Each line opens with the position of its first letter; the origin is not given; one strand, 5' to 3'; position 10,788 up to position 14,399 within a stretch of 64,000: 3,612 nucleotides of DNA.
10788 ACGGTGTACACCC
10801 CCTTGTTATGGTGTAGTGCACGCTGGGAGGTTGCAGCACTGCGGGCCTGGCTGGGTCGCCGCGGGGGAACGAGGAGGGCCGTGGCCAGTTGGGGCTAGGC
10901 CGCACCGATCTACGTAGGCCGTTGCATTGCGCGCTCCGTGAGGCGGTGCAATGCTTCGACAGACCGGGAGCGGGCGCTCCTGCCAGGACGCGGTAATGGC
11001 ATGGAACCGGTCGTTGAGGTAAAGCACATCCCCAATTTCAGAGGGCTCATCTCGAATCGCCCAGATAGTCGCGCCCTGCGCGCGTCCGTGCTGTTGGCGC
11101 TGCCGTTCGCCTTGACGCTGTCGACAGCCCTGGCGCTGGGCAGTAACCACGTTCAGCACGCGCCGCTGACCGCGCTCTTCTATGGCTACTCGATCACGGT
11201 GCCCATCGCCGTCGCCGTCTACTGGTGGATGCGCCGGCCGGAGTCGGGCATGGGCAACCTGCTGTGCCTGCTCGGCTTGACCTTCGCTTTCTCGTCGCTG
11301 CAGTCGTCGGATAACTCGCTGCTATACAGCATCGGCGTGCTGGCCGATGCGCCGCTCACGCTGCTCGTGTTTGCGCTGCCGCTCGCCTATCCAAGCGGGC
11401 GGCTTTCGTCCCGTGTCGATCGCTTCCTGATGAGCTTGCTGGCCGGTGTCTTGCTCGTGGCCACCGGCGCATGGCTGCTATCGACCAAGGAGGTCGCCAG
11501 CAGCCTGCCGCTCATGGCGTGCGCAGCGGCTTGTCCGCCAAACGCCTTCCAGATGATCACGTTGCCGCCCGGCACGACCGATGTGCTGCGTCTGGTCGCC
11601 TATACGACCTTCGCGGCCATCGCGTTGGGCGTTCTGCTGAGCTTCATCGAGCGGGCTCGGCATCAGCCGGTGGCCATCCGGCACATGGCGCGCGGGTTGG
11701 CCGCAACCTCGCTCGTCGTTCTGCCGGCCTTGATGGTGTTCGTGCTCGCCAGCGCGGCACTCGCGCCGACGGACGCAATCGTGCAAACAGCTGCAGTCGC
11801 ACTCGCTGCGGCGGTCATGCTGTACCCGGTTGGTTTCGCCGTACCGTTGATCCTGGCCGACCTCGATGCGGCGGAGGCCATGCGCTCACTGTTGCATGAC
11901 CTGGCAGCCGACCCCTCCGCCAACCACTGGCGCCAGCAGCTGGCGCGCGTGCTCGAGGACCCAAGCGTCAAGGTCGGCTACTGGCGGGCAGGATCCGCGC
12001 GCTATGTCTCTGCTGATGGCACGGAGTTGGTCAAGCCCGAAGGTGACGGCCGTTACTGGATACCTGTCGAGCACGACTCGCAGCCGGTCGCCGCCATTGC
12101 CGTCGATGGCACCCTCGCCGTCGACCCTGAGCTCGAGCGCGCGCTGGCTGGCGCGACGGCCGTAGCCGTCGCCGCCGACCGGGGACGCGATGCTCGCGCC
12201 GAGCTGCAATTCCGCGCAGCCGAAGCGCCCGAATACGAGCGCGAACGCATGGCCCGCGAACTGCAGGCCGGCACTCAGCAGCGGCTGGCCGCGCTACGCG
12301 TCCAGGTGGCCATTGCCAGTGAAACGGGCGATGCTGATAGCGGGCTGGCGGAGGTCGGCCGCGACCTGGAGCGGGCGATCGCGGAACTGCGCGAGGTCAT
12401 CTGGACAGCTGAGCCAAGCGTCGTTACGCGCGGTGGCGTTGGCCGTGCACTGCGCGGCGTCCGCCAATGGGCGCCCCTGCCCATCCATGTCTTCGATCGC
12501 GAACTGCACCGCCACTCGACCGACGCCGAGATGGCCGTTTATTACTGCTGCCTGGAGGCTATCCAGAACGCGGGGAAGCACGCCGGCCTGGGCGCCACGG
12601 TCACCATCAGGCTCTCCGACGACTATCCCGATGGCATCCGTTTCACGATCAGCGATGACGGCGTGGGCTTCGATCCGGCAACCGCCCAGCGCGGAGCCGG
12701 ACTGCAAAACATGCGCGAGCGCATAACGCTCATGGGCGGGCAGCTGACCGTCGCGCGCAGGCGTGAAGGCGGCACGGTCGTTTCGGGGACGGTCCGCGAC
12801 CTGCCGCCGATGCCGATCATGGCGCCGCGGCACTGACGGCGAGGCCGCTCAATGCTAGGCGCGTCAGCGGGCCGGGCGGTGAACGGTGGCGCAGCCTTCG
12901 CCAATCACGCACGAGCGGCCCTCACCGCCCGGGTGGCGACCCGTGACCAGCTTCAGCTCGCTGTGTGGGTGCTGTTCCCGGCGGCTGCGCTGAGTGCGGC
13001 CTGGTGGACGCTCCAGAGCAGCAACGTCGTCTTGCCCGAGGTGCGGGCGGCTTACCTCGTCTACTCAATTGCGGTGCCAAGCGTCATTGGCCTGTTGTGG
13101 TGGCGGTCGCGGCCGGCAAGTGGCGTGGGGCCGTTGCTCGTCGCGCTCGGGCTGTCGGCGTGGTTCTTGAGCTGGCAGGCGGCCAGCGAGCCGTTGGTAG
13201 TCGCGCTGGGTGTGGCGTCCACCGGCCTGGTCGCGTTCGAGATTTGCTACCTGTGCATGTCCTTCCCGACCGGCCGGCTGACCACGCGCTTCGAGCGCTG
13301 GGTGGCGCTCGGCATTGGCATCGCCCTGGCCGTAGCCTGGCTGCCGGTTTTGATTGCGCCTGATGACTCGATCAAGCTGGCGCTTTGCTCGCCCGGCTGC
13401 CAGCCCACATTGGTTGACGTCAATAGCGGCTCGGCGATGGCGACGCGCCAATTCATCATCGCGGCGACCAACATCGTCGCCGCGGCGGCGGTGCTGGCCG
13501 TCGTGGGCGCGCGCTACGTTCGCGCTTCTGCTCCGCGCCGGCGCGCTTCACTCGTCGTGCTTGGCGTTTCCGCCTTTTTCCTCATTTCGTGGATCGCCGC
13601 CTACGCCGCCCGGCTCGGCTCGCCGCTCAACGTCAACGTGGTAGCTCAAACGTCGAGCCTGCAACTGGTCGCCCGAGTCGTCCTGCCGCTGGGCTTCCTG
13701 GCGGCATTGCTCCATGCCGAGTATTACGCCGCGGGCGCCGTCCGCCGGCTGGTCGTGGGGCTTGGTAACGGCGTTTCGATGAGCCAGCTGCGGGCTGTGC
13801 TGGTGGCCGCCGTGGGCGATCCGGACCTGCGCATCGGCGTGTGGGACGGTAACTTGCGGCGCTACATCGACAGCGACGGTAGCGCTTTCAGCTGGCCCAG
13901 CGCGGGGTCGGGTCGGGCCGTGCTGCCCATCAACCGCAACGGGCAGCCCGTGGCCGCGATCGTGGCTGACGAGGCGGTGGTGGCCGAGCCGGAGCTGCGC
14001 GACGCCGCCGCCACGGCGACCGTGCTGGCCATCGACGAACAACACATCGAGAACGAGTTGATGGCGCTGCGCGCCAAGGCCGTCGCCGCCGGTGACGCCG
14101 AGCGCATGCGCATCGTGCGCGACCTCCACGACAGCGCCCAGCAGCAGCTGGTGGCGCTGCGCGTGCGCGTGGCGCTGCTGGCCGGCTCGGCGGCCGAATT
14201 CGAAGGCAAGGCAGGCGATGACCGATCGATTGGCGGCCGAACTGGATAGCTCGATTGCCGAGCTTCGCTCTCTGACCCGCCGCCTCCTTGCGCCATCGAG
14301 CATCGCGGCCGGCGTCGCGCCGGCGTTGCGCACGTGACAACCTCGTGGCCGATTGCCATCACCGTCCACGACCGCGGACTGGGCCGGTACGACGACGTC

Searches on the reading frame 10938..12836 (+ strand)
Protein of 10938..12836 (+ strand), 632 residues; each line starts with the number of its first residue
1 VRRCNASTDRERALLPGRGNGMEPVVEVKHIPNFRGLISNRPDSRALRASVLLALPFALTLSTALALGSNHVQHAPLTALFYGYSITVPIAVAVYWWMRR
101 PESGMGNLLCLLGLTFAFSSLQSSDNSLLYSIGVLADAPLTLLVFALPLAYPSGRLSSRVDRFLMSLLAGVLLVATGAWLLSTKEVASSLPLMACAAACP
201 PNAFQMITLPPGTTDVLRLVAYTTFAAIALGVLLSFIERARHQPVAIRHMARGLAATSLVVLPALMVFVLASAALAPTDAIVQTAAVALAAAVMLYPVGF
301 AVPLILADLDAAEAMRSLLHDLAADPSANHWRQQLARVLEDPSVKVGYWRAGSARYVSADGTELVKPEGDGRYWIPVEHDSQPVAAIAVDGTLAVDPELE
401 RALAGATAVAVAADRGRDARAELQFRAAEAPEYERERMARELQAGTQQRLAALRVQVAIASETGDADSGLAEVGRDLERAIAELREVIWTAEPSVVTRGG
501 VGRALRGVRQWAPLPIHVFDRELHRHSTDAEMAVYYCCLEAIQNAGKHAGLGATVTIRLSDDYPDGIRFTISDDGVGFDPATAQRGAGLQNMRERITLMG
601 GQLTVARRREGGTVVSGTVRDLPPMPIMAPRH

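Call 57: search_protein_families(library=pfam, proteins=[window:10938-12836:+])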
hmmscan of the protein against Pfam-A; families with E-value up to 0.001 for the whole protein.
window:10938-12836:+ (632 aa): 2 families
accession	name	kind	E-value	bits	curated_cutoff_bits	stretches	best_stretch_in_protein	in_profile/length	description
PF02518.31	HATPase_c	-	6.7e-12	46.3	26.4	1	532-617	4-105/111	Histidine kinase-, DNA gyrase B-, and HSP90-like ATPase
PF07730.19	HisKA_3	-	1e-05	26.4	24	1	434-494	1-66/68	Histidine kinase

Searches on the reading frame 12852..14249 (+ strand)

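Call 57: search_protein_families(library=pfam, proteins=[window:12852-14249:+])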
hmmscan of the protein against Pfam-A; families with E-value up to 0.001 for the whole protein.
window:12852-14249:+ (465 aa): 1 family
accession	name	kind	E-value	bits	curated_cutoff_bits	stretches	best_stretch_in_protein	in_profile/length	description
PF07730.19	HisKA_3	-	5e-07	30.6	24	1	417-449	1-33/68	Histidine kinase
